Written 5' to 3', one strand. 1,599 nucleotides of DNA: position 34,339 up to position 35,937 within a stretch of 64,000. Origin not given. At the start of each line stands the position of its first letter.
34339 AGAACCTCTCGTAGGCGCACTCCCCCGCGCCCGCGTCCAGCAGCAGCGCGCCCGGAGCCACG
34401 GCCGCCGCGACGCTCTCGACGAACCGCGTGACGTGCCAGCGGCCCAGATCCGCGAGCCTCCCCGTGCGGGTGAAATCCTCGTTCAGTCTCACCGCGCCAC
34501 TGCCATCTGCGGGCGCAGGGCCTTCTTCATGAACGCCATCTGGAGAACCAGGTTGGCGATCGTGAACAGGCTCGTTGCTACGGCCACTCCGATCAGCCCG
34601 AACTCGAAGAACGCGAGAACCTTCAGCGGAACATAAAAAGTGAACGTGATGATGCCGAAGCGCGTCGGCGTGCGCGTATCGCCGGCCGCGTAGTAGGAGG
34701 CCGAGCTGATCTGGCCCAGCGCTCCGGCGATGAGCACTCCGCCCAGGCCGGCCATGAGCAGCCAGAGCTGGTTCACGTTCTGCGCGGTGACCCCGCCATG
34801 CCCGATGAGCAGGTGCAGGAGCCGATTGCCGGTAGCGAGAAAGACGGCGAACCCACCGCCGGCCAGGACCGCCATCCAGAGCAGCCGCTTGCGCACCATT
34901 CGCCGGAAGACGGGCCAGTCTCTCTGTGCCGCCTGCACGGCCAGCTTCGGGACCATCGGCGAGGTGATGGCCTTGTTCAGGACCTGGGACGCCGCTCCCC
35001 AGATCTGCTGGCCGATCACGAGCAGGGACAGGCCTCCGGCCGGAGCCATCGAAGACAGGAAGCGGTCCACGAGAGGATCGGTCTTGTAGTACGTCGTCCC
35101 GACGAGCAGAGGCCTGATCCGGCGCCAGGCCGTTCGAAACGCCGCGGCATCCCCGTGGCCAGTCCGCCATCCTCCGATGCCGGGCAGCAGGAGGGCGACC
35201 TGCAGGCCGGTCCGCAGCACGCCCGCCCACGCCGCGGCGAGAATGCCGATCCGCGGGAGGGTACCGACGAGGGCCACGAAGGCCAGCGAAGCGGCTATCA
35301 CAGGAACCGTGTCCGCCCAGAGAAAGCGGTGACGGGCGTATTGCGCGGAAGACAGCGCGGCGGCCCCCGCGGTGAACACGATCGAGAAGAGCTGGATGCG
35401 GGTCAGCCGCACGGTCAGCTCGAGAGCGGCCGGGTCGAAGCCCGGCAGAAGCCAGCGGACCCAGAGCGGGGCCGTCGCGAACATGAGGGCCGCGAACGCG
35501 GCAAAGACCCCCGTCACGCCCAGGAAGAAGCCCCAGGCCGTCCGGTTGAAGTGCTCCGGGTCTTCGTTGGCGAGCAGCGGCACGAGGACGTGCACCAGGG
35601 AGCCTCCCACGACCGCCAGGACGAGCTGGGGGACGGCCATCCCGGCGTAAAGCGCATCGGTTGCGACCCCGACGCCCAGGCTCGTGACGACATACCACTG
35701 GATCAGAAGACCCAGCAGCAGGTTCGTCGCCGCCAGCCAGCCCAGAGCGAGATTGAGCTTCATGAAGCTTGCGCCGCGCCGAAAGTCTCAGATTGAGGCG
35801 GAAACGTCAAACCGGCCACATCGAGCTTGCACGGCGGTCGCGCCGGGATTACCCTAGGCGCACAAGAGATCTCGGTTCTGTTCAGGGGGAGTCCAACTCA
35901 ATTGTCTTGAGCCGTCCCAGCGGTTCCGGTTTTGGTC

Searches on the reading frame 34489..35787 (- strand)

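Call 21: search_protein_families(library=pfam, proteins=[window:34489-35787:-], max_evalue=0.00001)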
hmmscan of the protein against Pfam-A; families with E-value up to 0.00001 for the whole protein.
window:34489-35787:- (432 aa): 1 family
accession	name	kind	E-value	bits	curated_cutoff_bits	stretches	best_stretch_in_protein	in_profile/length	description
PF03023.19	MurJ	-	4.9e-30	105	27.4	1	34-425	2-404/451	Lipid II flippase MurJ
